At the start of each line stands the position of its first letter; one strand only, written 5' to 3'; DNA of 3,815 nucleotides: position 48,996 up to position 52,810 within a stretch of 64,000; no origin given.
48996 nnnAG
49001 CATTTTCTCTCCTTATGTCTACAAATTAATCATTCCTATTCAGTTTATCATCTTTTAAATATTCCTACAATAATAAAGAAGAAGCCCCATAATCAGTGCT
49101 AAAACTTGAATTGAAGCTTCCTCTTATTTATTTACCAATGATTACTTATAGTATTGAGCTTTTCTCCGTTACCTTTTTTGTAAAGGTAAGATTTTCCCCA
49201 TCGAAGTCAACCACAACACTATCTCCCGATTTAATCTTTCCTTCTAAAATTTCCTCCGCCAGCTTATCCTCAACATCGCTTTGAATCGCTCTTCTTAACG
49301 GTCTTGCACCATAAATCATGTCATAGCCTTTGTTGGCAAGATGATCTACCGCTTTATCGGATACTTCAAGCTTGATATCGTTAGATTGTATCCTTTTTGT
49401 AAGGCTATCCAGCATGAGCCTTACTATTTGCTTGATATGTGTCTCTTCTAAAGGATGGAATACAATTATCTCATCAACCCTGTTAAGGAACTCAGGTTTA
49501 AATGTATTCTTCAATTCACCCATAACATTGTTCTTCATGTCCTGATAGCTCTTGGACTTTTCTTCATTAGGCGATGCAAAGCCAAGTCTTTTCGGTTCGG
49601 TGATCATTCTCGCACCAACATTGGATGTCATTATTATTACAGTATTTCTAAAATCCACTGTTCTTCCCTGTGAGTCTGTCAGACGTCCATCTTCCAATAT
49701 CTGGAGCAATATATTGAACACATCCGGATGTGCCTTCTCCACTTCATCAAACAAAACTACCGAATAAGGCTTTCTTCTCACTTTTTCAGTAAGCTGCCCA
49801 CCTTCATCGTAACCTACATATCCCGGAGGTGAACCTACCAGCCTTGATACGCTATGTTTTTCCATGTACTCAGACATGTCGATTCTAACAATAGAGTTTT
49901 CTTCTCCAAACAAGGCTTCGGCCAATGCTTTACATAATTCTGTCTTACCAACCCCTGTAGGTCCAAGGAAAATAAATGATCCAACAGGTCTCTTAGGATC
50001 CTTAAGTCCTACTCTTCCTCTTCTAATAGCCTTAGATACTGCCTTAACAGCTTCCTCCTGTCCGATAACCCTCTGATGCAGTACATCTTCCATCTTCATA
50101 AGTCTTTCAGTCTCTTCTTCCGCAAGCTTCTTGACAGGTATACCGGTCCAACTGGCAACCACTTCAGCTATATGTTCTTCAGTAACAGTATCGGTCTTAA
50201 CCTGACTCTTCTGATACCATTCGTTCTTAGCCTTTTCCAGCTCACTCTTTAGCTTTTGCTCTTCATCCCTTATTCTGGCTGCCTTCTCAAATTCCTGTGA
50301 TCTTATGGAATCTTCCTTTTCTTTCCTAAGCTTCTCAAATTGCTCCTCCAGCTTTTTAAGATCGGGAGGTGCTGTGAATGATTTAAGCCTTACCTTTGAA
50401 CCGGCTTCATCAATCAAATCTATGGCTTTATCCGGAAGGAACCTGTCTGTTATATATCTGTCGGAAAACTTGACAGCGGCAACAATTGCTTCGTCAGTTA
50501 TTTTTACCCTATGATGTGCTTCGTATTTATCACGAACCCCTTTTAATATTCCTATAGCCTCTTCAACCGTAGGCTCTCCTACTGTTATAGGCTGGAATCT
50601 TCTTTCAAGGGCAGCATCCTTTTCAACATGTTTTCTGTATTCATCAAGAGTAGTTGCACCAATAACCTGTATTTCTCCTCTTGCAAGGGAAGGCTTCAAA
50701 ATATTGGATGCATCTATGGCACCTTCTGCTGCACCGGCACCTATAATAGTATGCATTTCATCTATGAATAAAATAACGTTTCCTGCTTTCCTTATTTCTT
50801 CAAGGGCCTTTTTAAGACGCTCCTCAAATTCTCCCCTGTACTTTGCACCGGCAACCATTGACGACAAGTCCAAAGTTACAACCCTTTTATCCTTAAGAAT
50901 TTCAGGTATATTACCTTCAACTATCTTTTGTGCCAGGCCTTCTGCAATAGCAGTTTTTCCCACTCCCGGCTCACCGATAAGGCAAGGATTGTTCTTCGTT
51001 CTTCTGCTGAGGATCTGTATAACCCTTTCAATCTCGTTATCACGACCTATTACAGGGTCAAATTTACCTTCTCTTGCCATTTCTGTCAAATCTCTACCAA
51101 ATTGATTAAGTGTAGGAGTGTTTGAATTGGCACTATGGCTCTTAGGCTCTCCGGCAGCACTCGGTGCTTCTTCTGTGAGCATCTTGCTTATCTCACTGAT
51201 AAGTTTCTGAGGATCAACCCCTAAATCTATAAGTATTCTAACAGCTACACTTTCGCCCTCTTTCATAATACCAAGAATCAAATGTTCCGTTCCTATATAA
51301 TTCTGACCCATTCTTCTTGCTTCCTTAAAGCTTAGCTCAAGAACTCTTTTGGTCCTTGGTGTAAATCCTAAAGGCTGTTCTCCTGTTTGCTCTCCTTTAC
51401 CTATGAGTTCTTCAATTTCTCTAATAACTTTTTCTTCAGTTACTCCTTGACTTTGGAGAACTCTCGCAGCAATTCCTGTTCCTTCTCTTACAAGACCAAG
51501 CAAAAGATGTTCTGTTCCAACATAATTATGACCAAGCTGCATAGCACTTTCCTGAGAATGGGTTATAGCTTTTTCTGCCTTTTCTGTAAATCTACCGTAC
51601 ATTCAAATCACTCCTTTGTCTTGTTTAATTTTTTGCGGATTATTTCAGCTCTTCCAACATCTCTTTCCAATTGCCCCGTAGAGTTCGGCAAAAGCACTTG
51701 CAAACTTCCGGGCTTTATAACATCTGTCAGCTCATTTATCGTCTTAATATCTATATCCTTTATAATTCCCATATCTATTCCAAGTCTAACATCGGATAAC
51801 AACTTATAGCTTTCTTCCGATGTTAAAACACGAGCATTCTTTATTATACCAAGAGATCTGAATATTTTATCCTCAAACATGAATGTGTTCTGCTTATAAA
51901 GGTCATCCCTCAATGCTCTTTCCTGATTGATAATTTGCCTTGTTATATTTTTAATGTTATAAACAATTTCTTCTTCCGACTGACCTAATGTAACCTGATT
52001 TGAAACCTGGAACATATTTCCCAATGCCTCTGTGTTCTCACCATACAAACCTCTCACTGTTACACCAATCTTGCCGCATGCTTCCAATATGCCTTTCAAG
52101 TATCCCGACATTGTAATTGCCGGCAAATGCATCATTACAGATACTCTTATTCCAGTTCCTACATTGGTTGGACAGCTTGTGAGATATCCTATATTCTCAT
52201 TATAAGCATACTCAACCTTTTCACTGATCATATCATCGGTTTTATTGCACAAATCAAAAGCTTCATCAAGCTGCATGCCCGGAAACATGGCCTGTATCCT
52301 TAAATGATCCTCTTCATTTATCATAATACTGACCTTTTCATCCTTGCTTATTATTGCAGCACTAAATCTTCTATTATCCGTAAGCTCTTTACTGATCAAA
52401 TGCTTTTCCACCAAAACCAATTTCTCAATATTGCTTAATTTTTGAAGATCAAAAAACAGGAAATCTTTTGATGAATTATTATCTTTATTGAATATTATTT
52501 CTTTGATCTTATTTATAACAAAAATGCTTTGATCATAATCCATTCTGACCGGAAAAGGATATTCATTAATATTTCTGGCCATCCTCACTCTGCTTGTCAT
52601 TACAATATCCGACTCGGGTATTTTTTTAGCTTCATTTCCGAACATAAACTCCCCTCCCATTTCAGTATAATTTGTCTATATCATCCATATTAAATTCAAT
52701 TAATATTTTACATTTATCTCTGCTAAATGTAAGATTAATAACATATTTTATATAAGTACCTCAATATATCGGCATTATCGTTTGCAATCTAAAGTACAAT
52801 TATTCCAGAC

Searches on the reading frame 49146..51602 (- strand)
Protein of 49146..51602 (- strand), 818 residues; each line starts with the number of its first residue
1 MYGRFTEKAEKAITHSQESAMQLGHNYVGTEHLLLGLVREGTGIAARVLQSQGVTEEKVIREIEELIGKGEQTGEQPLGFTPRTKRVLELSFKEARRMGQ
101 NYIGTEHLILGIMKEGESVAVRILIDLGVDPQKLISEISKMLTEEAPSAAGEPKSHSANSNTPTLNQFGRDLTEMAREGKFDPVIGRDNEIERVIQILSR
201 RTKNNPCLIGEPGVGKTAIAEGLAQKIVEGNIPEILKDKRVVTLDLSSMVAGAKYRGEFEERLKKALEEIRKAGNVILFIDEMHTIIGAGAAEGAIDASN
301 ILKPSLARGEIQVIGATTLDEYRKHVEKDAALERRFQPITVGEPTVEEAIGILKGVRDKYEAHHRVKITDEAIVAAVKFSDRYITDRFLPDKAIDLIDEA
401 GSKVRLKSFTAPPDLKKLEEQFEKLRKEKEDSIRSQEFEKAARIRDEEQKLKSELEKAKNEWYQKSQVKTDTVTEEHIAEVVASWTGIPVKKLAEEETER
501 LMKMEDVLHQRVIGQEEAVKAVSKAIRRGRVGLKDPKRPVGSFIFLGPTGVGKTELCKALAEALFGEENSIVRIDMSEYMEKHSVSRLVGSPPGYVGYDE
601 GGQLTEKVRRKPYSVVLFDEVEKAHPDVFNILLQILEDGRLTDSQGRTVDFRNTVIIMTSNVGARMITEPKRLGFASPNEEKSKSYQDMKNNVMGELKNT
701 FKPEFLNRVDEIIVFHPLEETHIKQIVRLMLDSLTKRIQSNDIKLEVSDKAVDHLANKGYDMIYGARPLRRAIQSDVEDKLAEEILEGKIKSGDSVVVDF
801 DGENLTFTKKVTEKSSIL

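Call 36: search_protein_families(library=pfam, proteins=[window:49146-51602:-], max_evalue=0.00001)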
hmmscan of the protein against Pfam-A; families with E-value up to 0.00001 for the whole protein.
window:49146-51602:- (818 aa): 16 families
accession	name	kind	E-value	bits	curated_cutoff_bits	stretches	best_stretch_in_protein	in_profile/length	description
PF07724.20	AAA_2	-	8e-76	254.1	27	1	538-712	1-166/166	AAA domain (Cdc48 subfamily)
PF17871.7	AAA_lid_9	-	2.4e-37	127.4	22.8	1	345-447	1-103/104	AAA lid domain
PF02861.25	Clp_N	-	2e-33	114.7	20.7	2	17-68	2-53/53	Clp amino terminal domain, pathogenicity island component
PF10431.15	ClpB_D2-small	-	1.2e-29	102.6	21.9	1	718-798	1-81/81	C-terminal, D2-small domain, of ClpB protein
PF00004.35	AAA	-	3.9e-26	92.5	21.2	2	207-319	2-110/131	ATPase family associated with various cellular activities (AAA)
PF07728.20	AAA_5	-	1.5e-19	70.8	22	1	543-663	2-124/139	AAA domain (dynein-related subfamily)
PF13401.12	AAA_22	-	3.2e-13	50.6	27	0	542-638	7-110/130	AAA domain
PF13191.12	AAA_16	-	9.3e-12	46.2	32.6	1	184-284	2-142/167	AAA ATPase domain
PF00158.32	Sigma54_activat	-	6.1e-09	36.2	20.2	0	542-652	24-136/168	Sigma-54 interaction domain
PF13173.12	AAA_14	-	5.6e-08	33.3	27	0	544-639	6-88/129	AAA domain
PF05621.17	TniB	-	5.9e-08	32.8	22.4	0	226-341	71-184/189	Bacterial TniB protein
PF20720.3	nSTAND3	-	8.6e-08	32.5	27.2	0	202-230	16-44/155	Novel STAND NTPase 3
PF13238.12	AAA_18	-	1.2e-07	32.7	29.4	0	207-277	2-76/128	AAA domain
PF02151.25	UVR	-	1.2e-06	28.6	21.5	1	423-453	5-35/36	UvrB/uvrC motif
PF01695.23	IstB_IS21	-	5.1e-06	26.6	24.1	0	201-266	90-151/238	IstB-like ATP binding protein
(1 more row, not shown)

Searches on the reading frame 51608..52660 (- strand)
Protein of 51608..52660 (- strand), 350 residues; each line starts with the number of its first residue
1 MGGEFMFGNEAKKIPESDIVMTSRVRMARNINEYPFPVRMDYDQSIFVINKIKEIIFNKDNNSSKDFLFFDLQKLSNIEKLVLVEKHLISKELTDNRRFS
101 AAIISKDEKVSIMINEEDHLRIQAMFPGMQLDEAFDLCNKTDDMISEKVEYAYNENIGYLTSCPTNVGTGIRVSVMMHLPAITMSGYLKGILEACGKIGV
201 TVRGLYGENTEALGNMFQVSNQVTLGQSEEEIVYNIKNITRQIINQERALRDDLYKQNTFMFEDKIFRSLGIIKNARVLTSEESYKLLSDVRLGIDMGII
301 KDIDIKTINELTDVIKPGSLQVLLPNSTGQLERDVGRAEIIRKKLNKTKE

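Call 36: search_protein_families(library=pfam, proteins=[window:51608-52660:-], max_evalue=0.00001)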
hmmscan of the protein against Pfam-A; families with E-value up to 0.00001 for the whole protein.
window:51608-52660:- (350 aa): 1 family
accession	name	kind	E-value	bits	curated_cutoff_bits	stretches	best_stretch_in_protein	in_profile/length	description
PF00217.24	ATP-gua_Ptrans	-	4.2e-71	239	22.4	1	49-249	3-202/203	ATP:guanido phosphotransferase, C-terminal catalytic domain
